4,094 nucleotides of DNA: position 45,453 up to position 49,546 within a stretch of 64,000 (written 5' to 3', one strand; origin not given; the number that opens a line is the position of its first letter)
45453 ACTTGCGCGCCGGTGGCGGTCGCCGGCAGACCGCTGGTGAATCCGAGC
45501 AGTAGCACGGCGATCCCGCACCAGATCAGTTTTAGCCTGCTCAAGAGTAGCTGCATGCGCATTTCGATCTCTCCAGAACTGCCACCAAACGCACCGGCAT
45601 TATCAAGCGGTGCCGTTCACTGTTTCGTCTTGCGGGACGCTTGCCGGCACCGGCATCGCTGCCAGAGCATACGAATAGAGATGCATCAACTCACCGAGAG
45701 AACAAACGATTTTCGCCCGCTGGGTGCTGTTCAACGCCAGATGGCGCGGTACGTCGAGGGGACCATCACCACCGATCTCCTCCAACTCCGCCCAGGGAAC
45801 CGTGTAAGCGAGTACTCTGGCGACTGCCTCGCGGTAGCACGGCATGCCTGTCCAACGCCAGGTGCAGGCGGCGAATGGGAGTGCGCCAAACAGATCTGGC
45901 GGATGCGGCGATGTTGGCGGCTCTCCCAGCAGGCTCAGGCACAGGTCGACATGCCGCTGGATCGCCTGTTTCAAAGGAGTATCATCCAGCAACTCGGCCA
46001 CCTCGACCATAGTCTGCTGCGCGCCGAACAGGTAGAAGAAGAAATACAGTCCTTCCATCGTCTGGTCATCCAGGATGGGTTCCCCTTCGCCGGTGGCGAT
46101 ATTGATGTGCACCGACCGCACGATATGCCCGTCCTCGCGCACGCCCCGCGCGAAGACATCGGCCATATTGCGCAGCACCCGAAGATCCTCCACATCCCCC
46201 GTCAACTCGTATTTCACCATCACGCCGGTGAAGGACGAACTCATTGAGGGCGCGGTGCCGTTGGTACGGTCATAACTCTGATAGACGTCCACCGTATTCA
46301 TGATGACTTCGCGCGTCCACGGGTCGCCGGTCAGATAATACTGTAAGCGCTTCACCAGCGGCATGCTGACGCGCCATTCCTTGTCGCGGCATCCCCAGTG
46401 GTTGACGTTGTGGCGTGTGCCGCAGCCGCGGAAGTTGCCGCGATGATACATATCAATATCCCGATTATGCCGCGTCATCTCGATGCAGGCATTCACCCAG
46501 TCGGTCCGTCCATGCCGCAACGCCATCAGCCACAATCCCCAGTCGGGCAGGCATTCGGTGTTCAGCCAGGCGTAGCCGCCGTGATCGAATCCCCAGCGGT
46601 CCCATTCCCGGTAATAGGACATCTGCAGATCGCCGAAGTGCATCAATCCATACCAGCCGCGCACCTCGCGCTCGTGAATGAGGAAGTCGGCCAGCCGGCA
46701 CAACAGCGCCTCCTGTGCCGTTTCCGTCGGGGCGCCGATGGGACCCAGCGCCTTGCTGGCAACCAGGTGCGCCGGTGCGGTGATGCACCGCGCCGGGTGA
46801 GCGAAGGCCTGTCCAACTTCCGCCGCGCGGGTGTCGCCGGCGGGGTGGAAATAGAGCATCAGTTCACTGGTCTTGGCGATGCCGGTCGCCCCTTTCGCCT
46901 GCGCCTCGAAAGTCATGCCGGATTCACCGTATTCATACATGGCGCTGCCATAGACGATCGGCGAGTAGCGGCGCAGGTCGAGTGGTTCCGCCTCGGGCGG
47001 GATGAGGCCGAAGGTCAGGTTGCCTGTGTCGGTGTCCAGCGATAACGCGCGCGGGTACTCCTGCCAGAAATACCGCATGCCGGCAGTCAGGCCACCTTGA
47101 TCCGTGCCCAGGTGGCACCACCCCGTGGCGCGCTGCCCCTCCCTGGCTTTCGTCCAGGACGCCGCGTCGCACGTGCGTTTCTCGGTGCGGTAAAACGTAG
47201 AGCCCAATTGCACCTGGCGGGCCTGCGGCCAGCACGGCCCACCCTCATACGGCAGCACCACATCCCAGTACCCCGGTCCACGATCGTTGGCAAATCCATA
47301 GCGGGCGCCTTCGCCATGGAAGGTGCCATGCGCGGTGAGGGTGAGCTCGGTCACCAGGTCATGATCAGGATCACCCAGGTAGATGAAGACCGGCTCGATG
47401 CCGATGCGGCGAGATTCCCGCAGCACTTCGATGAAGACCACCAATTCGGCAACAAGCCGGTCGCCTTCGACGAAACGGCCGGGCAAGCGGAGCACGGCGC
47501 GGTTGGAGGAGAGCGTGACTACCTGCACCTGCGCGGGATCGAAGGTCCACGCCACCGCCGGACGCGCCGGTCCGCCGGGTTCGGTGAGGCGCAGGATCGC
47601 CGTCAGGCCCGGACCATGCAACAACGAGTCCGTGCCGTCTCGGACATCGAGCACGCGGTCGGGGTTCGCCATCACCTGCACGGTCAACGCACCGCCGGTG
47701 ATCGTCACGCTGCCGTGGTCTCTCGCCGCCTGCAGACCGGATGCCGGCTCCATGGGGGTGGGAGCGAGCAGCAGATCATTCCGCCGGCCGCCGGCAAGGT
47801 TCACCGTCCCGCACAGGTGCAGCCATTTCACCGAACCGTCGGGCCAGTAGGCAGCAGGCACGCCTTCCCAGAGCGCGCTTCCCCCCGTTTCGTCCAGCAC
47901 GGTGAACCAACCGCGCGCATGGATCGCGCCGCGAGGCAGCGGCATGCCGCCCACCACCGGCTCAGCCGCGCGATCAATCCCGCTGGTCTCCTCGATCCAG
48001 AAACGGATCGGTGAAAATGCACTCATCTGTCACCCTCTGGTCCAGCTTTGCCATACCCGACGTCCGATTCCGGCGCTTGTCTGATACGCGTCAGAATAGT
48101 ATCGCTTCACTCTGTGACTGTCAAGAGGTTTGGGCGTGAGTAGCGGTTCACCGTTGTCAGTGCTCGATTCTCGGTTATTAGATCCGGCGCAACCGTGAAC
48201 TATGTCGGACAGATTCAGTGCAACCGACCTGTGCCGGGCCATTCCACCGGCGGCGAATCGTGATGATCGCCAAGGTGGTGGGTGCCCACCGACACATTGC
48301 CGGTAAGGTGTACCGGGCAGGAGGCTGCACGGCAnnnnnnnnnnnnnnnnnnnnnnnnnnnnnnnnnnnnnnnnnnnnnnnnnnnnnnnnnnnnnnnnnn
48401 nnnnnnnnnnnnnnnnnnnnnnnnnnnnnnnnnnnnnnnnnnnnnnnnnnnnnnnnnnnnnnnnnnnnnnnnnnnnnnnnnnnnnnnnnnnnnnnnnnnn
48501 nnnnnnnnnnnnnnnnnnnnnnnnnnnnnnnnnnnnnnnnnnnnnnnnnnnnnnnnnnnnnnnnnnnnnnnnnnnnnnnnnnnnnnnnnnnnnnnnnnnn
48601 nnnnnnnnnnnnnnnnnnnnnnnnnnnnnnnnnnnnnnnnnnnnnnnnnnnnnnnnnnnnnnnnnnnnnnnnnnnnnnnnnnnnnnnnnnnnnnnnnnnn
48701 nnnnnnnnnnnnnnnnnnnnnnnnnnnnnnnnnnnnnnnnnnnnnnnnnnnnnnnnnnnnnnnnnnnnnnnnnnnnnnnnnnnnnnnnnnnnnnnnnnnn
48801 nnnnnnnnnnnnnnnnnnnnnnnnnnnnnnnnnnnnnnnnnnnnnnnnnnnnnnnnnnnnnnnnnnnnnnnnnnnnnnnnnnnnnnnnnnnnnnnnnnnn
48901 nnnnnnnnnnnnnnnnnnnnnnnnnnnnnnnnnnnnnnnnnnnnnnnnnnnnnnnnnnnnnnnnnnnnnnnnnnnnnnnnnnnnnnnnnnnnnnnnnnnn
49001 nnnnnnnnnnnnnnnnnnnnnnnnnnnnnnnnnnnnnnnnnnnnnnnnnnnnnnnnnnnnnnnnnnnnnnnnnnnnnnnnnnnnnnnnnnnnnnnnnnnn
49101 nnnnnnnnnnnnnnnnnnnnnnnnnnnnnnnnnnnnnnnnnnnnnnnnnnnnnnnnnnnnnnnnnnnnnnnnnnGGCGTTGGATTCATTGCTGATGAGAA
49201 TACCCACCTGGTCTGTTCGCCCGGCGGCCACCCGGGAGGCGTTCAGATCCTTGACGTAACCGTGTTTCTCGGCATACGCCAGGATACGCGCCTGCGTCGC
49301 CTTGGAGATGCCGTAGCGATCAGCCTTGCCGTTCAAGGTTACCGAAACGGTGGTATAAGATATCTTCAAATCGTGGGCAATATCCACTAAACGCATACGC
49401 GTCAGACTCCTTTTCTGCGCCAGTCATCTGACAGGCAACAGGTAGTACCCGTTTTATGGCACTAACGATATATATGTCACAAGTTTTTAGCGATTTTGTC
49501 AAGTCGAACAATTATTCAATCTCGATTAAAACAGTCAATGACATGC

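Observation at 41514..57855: A 14-bp palindrome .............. at seven intergenic sites defines a probable LacI-family regulon with stereotyped promoter-operator cassettes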

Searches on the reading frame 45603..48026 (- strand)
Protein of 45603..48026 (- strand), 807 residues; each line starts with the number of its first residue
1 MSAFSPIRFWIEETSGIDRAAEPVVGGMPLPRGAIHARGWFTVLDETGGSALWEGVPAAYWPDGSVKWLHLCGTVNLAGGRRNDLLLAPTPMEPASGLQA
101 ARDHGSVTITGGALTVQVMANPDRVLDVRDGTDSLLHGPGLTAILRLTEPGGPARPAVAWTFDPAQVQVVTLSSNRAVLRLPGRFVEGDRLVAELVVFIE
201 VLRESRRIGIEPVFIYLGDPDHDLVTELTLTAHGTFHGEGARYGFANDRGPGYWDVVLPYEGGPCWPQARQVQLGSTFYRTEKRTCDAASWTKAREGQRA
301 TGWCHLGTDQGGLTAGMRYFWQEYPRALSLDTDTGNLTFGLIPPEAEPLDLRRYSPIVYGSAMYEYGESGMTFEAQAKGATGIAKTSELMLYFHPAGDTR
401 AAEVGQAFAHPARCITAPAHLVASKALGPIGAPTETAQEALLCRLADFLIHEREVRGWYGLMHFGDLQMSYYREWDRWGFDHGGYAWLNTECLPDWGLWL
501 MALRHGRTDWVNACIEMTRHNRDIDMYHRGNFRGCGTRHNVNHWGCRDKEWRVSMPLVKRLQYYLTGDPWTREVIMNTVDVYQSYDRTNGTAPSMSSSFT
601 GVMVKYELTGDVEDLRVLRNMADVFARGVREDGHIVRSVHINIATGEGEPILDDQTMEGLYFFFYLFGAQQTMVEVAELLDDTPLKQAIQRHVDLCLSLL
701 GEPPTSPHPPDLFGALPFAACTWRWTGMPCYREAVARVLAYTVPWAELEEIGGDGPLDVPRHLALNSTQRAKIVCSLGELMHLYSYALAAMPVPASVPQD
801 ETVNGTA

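Call 4: search_protein_families(library=pfam, proteins=[window:45603-48026:-])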
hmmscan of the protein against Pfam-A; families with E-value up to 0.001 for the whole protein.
window:45603-48026:- (807 aa): 3 families
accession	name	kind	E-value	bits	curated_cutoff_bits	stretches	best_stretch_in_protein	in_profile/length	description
PF21346.3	PcRGLX_3rd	-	1.7e-47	163.1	23.8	1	412-588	2-183/411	PcRGLX-like protein C-terminal alpha/alpha toroid domain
PF21345.3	PcRGLX_2nd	-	8.3e-27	94.6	23.5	1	264-395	209-347/360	PcRGLX-like protein central beta sandwich domain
PF19501.5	PcRGLX_1st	-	5.7e-08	32.9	22.1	1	19-68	14-63/83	PcRGLX-like N-terminal RIFT barrel domain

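Call 63: search_solved_structures(query=window:45603-48026:-, max_evalue=0.1)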
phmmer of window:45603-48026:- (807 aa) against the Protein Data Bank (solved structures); distinct sequences matched with E-value up to 0.1: 3.
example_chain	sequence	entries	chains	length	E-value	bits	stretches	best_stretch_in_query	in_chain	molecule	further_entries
5xqo_A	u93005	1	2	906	1.4e-48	168.6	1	264-587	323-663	Pcrglx protein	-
5xq3_A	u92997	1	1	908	4.5e-48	166.9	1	264-587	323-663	Pcrglx protein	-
5xq3_B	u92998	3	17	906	4.6e-48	166.9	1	264-587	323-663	Pcrglx protein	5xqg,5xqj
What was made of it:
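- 41604..48026 (-): Target operon 1: PcRGLX-like (PL26-like) 45603-48026, 1028-aa GH42M-like 42476-45562, PIG-L deacetylase 41604-42455. Calls 4, 63.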

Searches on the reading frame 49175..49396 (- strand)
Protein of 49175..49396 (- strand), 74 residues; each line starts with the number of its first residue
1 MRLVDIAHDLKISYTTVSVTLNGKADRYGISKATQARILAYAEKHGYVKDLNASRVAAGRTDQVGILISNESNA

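Call 51: search_solved_structures(query=window:49175-49396:-, max_evalue=0.01, show_alignments=4)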
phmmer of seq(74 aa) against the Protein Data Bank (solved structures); distinct sequences matched with E-value up to 0.01: 9.
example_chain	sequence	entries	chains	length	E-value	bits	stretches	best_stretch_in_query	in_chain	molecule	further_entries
7x7h_A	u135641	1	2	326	5.1e-08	36.2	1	3-71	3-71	Catabolite repressor/activator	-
8jff_A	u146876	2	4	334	5.1e-08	36.2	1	1-71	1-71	Catabolite repressor/activator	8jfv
7doa_A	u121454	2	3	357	5.9e-08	36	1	1-71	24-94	Catabolite repressor/activator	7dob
1uxc_A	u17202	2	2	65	3.5e-05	27.3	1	1-51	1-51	FRUCTOSE REPRESSOR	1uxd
3kjx_A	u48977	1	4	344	0.0003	24.3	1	3-73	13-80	Transcriptional regulator, LacI family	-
4o5a_A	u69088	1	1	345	0.0022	21.6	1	3-69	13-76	LacI family transcription regulator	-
9kpr_A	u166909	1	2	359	0.0044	20.7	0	12-69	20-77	Transcriptional regulator, LacI family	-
1zvv_A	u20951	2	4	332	0.0067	20.1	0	3-73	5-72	Glucose-resistance amylase regulator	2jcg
1rzr_G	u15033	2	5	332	0.0067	20.1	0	3-73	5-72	Glucose-resistance amylase regulator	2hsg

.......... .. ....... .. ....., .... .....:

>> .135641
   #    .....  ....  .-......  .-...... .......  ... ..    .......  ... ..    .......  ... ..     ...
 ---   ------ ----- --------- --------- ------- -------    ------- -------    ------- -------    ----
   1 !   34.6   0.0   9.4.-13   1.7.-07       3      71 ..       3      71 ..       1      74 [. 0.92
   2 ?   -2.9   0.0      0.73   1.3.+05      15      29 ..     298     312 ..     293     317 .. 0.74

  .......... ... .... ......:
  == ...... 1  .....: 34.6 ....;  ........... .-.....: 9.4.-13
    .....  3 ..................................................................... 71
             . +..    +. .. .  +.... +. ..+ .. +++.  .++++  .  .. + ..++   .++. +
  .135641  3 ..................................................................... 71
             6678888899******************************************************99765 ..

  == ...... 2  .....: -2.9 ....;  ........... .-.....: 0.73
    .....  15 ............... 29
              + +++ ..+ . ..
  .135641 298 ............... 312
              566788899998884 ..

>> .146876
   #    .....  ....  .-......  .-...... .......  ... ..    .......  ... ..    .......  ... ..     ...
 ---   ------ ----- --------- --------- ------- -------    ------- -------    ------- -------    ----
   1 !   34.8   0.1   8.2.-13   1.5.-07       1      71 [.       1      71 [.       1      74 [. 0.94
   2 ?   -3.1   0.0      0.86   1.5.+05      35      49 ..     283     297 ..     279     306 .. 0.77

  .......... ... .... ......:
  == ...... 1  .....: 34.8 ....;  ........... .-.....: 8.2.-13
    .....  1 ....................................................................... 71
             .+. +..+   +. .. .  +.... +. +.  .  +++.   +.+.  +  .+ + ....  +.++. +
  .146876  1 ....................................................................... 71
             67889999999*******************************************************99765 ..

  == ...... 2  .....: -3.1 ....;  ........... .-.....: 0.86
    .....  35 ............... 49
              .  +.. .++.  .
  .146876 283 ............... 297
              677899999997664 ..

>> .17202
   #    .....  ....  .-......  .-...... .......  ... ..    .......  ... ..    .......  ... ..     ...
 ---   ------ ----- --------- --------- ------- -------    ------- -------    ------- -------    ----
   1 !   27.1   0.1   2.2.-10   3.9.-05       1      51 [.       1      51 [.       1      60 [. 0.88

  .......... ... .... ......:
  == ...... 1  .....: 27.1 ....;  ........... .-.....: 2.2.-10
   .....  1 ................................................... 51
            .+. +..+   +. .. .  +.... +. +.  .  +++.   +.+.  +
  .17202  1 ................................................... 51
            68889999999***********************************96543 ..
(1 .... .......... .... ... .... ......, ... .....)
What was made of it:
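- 48335..49396 (-): LacI-family regulator gene (353 aa), with a Cra/FruR-like DNA-binding domain and a periplasmic-binding-protein-like effector domain. Residues 1-71 align without gaps to Cra/FruR (call 51).
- Closest known: Cra/FruR of Enterobacteria and Vibrio. Same: The closest solved DNA-binding domain: a gapless alignment over 71 residues, including the three-residue GKAxxY insertion after the recognition helix (call 51).
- The domain aligns without gaps to Cra/FruR over 71 residues, including the GKAxxY insertion (call 51).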
